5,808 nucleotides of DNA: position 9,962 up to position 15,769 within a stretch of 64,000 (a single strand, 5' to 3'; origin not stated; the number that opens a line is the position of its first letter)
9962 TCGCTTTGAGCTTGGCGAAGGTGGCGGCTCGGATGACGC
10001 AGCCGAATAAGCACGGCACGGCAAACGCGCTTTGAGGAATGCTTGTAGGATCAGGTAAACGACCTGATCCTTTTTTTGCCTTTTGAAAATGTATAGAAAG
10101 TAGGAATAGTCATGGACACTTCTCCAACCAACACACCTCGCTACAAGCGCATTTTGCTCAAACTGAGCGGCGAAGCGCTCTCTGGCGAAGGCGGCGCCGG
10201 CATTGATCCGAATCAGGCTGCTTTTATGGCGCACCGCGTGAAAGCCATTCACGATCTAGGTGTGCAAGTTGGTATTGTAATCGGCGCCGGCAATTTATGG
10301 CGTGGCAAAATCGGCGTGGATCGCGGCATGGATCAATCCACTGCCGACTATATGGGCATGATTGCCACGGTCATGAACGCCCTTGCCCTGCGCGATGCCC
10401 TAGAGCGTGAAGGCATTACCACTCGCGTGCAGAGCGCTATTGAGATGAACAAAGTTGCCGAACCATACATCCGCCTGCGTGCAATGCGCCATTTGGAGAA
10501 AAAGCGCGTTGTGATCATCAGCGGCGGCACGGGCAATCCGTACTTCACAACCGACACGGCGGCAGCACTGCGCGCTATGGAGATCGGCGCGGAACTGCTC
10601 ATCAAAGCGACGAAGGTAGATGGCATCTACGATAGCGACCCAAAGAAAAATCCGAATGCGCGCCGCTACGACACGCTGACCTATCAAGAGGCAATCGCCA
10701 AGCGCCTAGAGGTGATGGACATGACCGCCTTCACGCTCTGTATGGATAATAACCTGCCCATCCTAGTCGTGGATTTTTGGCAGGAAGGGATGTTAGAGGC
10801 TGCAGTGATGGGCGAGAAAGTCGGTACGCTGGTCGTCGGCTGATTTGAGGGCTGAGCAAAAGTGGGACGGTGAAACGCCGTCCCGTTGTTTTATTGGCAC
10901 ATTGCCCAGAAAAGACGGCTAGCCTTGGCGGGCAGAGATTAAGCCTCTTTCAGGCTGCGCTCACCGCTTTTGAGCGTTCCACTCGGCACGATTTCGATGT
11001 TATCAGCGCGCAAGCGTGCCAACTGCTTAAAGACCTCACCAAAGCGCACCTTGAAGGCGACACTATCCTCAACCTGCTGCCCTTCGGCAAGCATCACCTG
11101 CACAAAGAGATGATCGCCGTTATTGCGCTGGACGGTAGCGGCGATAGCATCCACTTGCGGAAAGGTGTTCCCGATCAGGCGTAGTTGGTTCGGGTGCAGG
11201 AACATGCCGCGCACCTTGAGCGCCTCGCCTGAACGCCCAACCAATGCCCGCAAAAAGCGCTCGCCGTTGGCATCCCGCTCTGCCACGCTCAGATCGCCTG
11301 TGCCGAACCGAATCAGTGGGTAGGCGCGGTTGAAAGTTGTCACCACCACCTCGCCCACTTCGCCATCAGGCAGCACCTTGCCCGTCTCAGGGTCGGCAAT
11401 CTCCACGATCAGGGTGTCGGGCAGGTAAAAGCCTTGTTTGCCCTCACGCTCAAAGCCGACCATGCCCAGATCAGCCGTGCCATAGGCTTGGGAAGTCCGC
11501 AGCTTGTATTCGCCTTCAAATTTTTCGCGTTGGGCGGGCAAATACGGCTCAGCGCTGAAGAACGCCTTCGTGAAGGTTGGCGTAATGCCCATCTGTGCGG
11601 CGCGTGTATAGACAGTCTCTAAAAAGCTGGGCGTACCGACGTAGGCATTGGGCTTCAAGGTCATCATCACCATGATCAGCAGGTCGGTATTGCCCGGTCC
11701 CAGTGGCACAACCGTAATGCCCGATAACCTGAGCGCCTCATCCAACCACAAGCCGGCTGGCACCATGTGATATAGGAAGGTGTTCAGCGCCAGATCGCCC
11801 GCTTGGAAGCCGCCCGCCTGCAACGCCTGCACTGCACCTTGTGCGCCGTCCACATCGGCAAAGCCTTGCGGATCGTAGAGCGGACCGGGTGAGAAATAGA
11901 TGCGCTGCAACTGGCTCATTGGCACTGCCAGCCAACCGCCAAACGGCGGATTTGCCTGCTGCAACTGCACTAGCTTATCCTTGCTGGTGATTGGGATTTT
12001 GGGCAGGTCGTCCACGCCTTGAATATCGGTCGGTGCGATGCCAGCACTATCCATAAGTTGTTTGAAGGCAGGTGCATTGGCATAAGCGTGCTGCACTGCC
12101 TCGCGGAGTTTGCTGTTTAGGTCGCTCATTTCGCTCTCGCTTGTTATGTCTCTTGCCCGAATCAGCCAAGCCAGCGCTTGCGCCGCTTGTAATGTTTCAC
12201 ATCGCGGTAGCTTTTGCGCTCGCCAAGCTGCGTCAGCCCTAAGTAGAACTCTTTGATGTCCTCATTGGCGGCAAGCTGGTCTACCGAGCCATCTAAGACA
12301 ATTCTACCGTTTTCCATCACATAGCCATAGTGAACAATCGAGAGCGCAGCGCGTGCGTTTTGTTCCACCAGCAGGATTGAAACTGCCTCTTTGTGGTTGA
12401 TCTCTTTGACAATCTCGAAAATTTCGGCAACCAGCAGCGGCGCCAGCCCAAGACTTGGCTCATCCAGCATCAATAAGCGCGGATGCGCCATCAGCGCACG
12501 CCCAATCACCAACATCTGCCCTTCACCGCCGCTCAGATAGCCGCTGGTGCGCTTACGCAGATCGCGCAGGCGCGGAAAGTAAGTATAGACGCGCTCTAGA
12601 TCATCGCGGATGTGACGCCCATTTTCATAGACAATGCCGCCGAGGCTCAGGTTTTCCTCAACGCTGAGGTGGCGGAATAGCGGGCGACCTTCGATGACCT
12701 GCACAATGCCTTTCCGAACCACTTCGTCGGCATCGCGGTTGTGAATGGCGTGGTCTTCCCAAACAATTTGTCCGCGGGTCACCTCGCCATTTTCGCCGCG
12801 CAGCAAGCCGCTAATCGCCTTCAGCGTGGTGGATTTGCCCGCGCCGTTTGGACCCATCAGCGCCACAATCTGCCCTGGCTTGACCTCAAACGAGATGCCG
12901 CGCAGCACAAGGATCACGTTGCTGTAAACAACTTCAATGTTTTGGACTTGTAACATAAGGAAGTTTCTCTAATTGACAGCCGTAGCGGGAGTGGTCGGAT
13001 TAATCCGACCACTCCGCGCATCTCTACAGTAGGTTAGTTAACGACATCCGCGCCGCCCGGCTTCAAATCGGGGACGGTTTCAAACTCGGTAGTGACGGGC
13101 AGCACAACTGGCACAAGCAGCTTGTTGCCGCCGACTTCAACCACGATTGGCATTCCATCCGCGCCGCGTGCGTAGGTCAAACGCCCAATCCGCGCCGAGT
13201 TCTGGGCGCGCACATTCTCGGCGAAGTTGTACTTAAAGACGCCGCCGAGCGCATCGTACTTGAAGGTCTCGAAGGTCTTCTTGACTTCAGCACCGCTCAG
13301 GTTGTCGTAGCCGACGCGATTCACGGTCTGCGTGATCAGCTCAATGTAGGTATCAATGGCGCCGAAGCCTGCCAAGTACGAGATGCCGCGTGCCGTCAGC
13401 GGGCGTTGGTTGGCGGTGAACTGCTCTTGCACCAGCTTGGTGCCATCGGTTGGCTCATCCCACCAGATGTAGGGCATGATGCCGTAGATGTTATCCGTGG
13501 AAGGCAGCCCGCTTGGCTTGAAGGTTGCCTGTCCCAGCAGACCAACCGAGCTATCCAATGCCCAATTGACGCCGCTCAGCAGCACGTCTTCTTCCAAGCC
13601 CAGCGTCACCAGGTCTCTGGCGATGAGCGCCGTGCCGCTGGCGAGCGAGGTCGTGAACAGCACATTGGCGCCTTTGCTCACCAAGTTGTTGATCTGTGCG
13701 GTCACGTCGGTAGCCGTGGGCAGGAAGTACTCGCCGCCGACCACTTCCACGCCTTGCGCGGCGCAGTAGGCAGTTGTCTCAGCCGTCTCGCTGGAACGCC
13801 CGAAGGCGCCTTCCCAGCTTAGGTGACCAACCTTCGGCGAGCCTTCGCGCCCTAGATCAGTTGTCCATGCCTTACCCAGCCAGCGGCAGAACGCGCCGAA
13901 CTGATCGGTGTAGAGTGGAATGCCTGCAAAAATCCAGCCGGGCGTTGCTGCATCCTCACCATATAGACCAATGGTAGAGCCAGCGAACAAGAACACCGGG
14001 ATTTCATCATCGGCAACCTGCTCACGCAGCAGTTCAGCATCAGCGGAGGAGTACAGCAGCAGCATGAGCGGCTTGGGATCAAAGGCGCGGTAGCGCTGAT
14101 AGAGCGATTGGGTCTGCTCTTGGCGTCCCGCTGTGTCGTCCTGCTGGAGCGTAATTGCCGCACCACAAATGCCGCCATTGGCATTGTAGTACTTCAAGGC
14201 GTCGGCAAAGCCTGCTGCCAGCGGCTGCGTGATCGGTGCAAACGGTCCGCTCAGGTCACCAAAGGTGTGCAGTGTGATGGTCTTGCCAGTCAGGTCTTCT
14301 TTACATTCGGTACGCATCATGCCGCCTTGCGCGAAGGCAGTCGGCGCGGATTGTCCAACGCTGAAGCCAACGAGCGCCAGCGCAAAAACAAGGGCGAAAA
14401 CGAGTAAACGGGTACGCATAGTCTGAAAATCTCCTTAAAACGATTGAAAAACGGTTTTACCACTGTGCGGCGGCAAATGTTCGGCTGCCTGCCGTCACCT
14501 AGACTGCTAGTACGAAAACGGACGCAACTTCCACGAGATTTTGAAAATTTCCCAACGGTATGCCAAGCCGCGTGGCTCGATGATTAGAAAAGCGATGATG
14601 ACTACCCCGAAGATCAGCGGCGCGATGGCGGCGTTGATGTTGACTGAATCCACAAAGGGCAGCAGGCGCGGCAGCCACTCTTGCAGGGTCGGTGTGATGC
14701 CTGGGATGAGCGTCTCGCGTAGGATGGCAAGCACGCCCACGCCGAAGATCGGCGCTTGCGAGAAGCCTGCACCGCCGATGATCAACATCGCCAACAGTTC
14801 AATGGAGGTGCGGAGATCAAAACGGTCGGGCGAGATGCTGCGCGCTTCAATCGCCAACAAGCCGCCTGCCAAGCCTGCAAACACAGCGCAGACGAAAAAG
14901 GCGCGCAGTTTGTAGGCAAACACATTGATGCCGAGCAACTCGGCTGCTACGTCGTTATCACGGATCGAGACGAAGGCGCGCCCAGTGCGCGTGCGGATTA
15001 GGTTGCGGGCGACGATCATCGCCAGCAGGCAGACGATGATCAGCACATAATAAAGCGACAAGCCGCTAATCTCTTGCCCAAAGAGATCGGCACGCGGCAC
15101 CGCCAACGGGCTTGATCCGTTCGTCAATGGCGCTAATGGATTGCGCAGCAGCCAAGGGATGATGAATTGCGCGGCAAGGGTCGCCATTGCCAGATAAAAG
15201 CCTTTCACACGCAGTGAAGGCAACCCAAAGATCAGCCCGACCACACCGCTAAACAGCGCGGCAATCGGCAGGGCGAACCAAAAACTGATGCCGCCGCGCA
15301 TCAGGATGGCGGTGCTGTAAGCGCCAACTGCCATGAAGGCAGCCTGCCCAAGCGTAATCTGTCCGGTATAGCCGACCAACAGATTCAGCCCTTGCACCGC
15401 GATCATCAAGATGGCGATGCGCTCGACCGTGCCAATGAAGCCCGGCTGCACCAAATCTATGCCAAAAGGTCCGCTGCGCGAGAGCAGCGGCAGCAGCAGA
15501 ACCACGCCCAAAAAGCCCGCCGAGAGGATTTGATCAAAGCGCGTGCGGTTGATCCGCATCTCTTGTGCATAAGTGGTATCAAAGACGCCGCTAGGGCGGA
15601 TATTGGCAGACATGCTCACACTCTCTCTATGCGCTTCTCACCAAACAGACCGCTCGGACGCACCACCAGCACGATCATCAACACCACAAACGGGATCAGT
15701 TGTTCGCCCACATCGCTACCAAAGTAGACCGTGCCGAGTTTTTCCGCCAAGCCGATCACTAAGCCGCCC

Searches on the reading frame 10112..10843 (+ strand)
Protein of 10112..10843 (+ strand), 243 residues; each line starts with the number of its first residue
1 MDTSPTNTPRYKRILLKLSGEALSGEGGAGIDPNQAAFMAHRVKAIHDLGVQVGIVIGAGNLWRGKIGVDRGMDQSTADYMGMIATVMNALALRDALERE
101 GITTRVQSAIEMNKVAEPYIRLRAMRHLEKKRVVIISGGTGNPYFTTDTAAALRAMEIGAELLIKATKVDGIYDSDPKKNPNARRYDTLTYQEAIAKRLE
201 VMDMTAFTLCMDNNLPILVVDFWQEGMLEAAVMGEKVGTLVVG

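Call 62: search_protein_families(library=pfam, proteins=[window:10112-10843:+], max_evalue=0.01)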
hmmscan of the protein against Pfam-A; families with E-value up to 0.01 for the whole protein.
window:10112-10843:+ (243 aa): 1 family
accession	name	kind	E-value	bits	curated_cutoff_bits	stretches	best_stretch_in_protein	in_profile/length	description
PF00696.33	AA_kinase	-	1.5e-35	123.5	24.9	1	12-221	1-234/234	Amino acid kinase family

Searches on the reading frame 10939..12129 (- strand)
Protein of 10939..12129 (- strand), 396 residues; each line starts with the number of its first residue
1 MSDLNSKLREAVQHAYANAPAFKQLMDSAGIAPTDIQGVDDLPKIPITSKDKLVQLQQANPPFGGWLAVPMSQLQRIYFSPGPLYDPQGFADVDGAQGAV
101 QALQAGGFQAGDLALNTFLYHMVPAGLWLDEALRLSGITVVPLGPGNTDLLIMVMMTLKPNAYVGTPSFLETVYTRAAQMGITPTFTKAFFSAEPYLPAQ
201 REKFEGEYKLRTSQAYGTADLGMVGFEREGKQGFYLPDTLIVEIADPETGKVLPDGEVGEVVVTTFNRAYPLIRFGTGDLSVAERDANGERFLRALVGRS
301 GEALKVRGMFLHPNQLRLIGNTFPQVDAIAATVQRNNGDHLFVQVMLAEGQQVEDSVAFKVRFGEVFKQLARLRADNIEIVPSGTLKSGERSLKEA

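Call 18: search_protein_families(library=pfam, proteins=[window:10939-12129:-], max_evalue=0.001)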
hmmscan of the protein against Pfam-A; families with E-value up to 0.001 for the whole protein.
window:10939-12129:- (396 aa): 1 family
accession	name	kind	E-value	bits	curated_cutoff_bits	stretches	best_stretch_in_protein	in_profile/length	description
PF00501.34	AMP-binding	-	6.4e-08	32.2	29.9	1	135-264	229-375/384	AMP-binding enzyme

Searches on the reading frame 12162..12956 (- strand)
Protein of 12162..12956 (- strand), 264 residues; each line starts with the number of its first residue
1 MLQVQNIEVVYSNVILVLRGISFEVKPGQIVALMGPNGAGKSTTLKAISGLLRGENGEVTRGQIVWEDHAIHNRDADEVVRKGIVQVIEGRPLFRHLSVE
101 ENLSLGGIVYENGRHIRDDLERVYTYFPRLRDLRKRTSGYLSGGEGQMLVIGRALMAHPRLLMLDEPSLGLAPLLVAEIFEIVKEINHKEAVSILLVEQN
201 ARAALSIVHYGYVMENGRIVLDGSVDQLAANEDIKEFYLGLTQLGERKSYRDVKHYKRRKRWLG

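Call 18: search_protein_families(library=pfam, proteins=[window:12162-12956:-], max_evalue=0.001)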
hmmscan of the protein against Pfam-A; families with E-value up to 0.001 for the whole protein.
window:12162-12956:- (264 aa): 5 families
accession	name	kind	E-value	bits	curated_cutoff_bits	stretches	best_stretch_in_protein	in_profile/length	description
PF00005.33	ABC_tran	-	2.2e-29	103.2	25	1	18-168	1-136/137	ABC transporter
PF13304.12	AAA_21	-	3.3e-11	44.3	27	1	30-90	1-68/304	AAA domain, putative AbiEii toxin, Type IV TA system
PF13476.12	AAA_23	-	9.9e-06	26.8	27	1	21-74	13-68/201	AAA domain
PF13555.12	AAA_29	-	6.5e-05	23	27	1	22-56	16-50/61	P-loop containing region of AAA domain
PF13514.12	AAA_27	-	0.00021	21.4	22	1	21-54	19-52/206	AAA domain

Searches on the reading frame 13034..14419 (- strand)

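Call 18: search_protein_families(library=pfam, proteins=[window:13034-14419:-], max_evalue=0.001)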
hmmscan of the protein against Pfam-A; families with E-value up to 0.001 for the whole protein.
window:13034-14419:- (461 aa): 1 family
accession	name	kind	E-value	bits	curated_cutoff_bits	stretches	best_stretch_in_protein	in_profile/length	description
PF13458.12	Peripla_BP_6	-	2e-37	130.1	31.7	1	52-415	6-339/343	Periplasmic binding protein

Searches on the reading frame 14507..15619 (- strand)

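Call 18: search_protein_families(library=pfam, proteins=[window:14507-15619:-], max_evalue=0.001)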
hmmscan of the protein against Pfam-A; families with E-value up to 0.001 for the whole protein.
window:14507-15619:- (370 aa): 1 family
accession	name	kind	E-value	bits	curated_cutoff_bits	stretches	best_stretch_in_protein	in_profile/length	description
PF02653.21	BPD_transp_2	-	6.4e-37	127.6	26.8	1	67-342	8-266/269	Branched-chain amino acid transport system / permease component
